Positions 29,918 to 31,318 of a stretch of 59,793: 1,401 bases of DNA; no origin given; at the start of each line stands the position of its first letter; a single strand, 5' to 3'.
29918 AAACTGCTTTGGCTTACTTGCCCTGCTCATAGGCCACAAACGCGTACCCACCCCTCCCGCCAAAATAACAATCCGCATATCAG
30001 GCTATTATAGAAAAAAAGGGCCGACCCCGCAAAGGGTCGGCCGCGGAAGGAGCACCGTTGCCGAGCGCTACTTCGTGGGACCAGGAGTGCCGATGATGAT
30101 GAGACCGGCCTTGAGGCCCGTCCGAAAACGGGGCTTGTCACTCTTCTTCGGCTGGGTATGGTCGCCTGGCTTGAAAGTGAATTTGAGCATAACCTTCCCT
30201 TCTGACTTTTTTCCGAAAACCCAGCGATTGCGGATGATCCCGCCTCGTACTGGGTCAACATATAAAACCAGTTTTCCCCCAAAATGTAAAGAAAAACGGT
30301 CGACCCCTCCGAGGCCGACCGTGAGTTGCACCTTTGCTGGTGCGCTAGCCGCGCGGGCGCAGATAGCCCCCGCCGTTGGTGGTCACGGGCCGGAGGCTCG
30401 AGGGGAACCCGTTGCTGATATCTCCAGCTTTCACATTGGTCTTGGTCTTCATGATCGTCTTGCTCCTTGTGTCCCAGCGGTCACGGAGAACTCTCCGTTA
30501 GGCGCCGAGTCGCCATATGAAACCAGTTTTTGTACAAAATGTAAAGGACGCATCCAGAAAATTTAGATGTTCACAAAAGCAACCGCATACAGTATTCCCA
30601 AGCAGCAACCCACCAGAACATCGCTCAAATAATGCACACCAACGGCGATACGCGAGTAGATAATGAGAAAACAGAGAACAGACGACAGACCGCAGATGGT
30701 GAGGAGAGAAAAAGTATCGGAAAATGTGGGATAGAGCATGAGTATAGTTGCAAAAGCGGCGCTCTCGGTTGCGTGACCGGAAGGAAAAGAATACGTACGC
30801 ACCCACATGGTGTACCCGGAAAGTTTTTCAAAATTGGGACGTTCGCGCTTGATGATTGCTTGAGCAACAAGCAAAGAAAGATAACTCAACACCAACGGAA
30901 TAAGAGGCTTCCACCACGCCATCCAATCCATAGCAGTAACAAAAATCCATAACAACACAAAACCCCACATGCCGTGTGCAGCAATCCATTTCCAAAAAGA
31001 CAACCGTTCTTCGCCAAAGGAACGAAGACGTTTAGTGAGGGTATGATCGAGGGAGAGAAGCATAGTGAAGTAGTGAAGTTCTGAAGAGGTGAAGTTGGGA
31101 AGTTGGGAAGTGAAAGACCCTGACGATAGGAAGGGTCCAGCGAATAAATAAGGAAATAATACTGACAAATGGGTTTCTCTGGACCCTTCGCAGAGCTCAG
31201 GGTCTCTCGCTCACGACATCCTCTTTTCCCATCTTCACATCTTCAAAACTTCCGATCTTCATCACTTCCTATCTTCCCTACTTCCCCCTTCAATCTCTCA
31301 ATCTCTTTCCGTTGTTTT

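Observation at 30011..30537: Two tandem promoter-microORF-terminator cassettes (35-aa and 40-aa peptides) in a G+C-rich islet beside a PAP2 lipid phosphatase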

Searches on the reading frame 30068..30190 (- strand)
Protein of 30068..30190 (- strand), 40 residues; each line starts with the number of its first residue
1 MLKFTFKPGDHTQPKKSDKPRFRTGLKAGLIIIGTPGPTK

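Call 13: search_protein_families(library=ncbifam, proteins=[window:30071-30190:-], max_evalue=10)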
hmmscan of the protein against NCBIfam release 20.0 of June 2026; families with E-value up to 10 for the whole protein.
seq(40 aa): 0 families

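Call 14: search_protein_families(library=pfam, proteins=[window:30071-30190:-], max_evalue=1)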
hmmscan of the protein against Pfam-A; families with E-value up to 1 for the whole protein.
seq(40 aa): 0 families

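Call 15: find_encoding_contigs(protein=window:30068-30190:-, flank=3000, max_places=10)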
Protein window:30068-30190:- (40 aa): no gene with exactly this product is on record in the collection.

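Call 60: search_solved_structures(query=window:30071-30190:-, max_evalue=10, show_alignments=3)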
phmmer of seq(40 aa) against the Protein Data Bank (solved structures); distinct sequences matched with E-value up to 10: 1.
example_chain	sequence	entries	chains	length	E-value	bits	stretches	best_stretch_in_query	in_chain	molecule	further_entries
7uvk_A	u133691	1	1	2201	6.1e-08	35.5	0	8-32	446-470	IgA1 Protease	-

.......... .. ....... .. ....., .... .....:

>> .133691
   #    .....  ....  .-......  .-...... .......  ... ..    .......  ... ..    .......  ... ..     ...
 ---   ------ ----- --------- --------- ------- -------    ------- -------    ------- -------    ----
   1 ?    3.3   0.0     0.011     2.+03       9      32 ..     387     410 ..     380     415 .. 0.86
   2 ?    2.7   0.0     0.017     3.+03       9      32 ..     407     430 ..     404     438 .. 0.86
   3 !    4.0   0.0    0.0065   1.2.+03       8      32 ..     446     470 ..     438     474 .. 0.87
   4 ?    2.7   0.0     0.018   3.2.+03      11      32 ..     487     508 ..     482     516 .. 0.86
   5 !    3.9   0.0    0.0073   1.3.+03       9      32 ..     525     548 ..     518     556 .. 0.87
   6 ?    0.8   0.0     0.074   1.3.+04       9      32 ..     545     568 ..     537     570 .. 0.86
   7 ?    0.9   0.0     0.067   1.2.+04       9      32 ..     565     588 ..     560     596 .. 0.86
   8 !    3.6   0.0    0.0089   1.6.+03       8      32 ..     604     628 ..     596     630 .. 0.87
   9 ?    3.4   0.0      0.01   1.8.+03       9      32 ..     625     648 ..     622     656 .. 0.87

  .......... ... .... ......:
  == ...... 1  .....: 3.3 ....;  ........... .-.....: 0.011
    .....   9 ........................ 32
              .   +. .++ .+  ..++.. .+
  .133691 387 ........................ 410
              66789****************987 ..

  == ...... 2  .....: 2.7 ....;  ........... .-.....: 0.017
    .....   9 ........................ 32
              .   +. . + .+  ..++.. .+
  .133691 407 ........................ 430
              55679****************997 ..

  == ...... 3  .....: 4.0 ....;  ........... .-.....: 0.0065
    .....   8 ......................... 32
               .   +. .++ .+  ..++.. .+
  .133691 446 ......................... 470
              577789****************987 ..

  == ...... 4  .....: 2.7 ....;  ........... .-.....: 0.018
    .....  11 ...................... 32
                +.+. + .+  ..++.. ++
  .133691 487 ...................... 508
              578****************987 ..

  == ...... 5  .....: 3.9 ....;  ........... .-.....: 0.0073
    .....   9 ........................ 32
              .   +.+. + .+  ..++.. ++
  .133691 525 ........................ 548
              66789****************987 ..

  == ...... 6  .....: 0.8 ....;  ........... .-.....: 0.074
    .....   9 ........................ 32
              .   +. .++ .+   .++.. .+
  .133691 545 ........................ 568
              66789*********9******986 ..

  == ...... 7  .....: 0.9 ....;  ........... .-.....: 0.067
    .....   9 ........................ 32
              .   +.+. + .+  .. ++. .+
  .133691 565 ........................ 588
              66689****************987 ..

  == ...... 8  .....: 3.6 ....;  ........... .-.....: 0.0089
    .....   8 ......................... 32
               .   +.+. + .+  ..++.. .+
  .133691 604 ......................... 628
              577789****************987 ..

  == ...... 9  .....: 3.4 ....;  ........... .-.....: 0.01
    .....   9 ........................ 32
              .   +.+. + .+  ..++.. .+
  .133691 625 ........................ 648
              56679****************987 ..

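Call 61: search_protein_families(library=phrogs, proteins=[window:30071-30190:-], max_evalue=1)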
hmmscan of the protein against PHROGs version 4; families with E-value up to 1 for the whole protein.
seq(40 aa): 0 families

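Call 73: search_protein_families(library=padloc, proteins=[window:30071-30190:-], max_evalue=0.1)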
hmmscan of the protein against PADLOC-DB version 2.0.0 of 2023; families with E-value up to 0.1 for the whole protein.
seq(40 aa): 0 families

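Call 83: search_dna_similar(query=window:30071-30190:-, collection=phages, mode=protein, max_evalue=10, max_rows=8)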
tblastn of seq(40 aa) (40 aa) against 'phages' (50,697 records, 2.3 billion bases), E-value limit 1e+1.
No match.

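Call 94: predict_structure(protein=window:30071-30190:-)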
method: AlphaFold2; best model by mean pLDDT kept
length: 40 residues; sequences in the alignment: 1
mean_pLDDT: 66.3   pTM: 0.13
mean pLDDT of the five models: 66.3, 66.1, 63.3, 61.9, 55.0
residues with pLDDT >= 90: 0; 70-90: 7; 50-70: 33; < 50: 0
segments of 3 or more residues with pLDDT < 50: none
pLDDT, mean of each block of 10 residues (from residue 1): 68 64 68 65
secondary structure: DSSP gave nothing for this model
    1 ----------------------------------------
elements in order:

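Call 102: search_dna_similar(query=window:30071-30190:-, collection=plasmids, mode=protein, max_evalue=1, max_rows=5)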
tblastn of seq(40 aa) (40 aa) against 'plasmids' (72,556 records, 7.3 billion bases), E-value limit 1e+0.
No match.

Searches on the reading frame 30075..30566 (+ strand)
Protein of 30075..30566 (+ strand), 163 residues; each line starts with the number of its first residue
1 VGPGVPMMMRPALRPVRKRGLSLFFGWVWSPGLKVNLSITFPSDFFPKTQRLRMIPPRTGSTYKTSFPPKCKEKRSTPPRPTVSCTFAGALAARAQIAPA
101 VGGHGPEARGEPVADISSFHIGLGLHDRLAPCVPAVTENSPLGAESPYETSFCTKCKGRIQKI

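Call 45: search_protein_families(library=pfam, proteins=[window:30075-30566:+], max_evalue=0.01)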
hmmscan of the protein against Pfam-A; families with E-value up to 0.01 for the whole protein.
window:30075-30566:+ (163 aa): 0 families

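Call 65: find_homologous_proteins(query=window:30075-30563:+, max_evalue=10)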
Query window:30075-30563:+ (163 aa): 1 proteins with E <= 10 among 172 candidates.
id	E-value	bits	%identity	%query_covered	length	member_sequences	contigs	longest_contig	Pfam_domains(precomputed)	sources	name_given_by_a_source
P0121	3.7e-67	243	100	67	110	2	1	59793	-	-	-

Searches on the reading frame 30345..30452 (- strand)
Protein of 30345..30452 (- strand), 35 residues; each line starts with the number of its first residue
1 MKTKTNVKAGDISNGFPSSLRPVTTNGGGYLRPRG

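Call 13: search_protein_families(library=ncbifam, proteins=[window:30348-30452:-], max_evalue=10)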
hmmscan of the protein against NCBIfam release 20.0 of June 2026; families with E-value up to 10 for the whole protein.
seq(35 aa): 0 families

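Call 14: search_protein_families(library=pfam, proteins=[window:30348-30452:-], max_evalue=1)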
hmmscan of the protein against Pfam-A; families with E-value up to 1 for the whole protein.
seq(35 aa): 1 family
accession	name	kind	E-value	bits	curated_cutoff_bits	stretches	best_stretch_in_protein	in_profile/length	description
PF02205.27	WH2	-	0.11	12.6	23.1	1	10-26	10-24/28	WH2 motif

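Call 16: find_encoding_contigs(protein=window:30345-30452:-, flank=3000, max_places=10)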
Protein window:30345-30452:- (35 aa): no gene with exactly this product is on record in the collection.

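Call 59: search_solved_structures(query=window:30348-30452:-, max_evalue=10, show_alignments=3)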
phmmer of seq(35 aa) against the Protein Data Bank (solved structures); distinct sequences matched with E-value up to 10: 0.

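Call 61: search_protein_families(library=phrogs, proteins=[window:30348-30452:-], max_evalue=1)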
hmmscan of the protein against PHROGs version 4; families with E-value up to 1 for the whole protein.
seq(35 aa): 0 families

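Call 73: search_protein_families(library=padloc, proteins=[window:30348-30452:-], max_evalue=0.1)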
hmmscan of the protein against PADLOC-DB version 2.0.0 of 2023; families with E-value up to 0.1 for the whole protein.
seq(35 aa): 0 families

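Call 84: search_dna_similar(query=window:30348-30452:-, collection=phages, mode=protein, max_evalue=10, max_rows=8)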
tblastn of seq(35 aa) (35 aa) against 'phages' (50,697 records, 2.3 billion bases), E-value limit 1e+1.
Records with a match: 2; places in all: 2; records where one place covers at least 80% of the query: 0.
Best place of each record, by identity: <60% 2.
By first word of the organism name: Vibrio 2.
By host as written in the record: - 2.
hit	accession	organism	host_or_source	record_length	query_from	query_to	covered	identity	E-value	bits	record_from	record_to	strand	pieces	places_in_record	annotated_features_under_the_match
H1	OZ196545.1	Vibrio phage D148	Seawater and oysters mix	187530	8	32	71%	48.0%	3e+0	29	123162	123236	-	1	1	HNH endonuclease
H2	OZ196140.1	Vibrio phage D181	Seawater and oysters mix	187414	8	32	71%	48.0%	3e+0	29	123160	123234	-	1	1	HNH endonuclease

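Call 93: predict_structure(protein=window:30348-30452:-)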
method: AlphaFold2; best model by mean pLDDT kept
length: 35 residues; sequences in the alignment: 1
mean_pLDDT: 75.7   pTM: 0.31
mean pLDDT of the five models: 75.7, 66.1, 65.0, 59.3, 58.4
residues with pLDDT >= 90: 2; 70-90: 18; 50-70: 15; < 50: 0
segments of 3 or more residues with pLDDT < 50: none
pLDDT, mean of each block of 10 residues (from residue 1): 63 71 88 84
secondary structure, 60 per line:
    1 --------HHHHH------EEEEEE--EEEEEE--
elements in order: H9-13 E20-25 E28-33

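Call 96: fold_search(model_id=the predicted structure, library=pdb)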
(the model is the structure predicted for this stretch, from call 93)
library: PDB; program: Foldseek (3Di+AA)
matches with E <= 10: 75; with E <= 0.001: 0
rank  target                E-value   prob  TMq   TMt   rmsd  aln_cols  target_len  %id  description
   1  8u4i_A                2.4e+00  0.30  0.44  0.03   1.6        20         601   35  Structure of the HER4/NRG1b Homodimer Extracellular Domain (released 2024-03-13)
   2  1p9n_A                3.2e+00  0.09  0.33  0.10  10.0        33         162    9  Crystal structure of Escherichia coli MobB. (released 2003-05-20)
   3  7oyc_E1               3.6e+00  0.10  0.38  0.07  15.9        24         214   21  Cryo-EM structure of the Xenopus egg 80S ribosome (released 2022-07-20)
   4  2ahx_A                4.5e+00  0.20  0.38  0.03   2.0        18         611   39  Crystal structure of ErbB4/HER4 extracellular domain (released 2005-09-27)
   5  3o3p_B                4.5e+00  0.07  0.34  0.06   6.6        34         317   20  Crystal structure of R. xylanophilus MpgS in complex with GDP-Mannose (released 2010-11-03)
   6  2ho2_A                4.8e+00  0.15  0.38  0.40   1.1        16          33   25  Structure of human FE65-WW domain in complex with hMena peptide. (released 2007-07-10)
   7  8u4i_B                4.8e+00  0.15  0.44  0.03   1.6        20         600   35  Structure of the HER4/NRG1b Homodimer Extracellular Domain (released 2024-03-13)
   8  2jw8_MODEL_1_A        5.1e+00  0.05  0.30  0.12   7.2        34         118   20  Solution structure of stereo-array isotope labelled (SAIL) C-terminal dimerization domain of SARS coronavirus  (released 2008-08-26)
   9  9sat_H                5.5e+00  0.12  0.32  0.06   1.5        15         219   20  Monoclonal Antibodies from COVID-19 Convalescent Patients Target Cryptic Epitopes for Universal SARS-CoV-2 Neutralizat (released 2026-03-18)
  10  9cfv_P                5.9e+00  0.21  0.40  0.02   1.0        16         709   25  Cryo-EM structure of delta-NTR myosin-1c bound to F-actin (released 2025-02-12)
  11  9cfu_P                5.9e+00  0.20  0.39  0.02   1.1        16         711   25  Cryo-EM structure of myosin-1c bound to F-actin in the ADP-A state (released 2025-02-12)
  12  9cfw_P                5.9e+00  0.20  0.39  0.02   1.1        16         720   25  Cryo-EM structure of myosin-1c bound to F-actin in the ADP-B state (released 2025-02-12)
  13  3u7u_F                5.9e+00  0.13  0.41  0.03   1.6        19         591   37  Crystal structure of extracellular region of human epidermal growth factor receptor 4 in complex with neuregulin-1 bet (released 2012-08-29)
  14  3u7u_E                5.9e+00  0.13  0.41  0.03   1.6        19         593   37  Crystal structure of extracellular region of human epidermal growth factor receptor 4 in complex with neuregulin-1 bet (released 2012-08-29)
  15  5o4o_C                5.9e+00  0.12  0.45  0.06   9.5        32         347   25  HER3 in complex with Fab MF3178 (released 2018-05-16)
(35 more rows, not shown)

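Call 103: search_dna_similar(query=window:30348-30452:-, collection=plasmids, mode=protein, max_evalue=1, max_rows=5)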
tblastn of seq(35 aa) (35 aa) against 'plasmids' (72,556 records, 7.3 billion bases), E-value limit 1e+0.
No match.

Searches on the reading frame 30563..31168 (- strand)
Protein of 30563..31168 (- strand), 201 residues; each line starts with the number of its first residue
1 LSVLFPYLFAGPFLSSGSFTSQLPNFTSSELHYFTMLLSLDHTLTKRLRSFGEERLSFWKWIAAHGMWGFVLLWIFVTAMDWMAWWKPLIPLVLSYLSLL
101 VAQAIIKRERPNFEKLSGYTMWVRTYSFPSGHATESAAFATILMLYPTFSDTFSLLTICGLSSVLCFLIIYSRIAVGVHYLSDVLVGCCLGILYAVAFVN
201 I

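Call 14: search_protein_families(library=pfam, proteins=[window:30563-31168:-], max_evalue=1)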
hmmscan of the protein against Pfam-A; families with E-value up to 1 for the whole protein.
window:30563-31168:- (201 aa): 4 families
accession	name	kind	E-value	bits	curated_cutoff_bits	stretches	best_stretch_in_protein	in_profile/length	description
PF01569.27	PAP2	-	6.5e-19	68.4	27.2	1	92-199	9-122/130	PAP2 superfamily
PF14378.12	PAP2_3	-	5.7e-06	26.7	27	1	126-195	125-188/190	PAP2 superfamily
PF14360.12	PAP2_C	-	0.0046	17.9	27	1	130-194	8-68/74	PAP2 superfamily C-terminal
PF02681.20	DUF212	-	0.13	12.9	26.5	1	91-158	5-73/126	Divergent PAP2 family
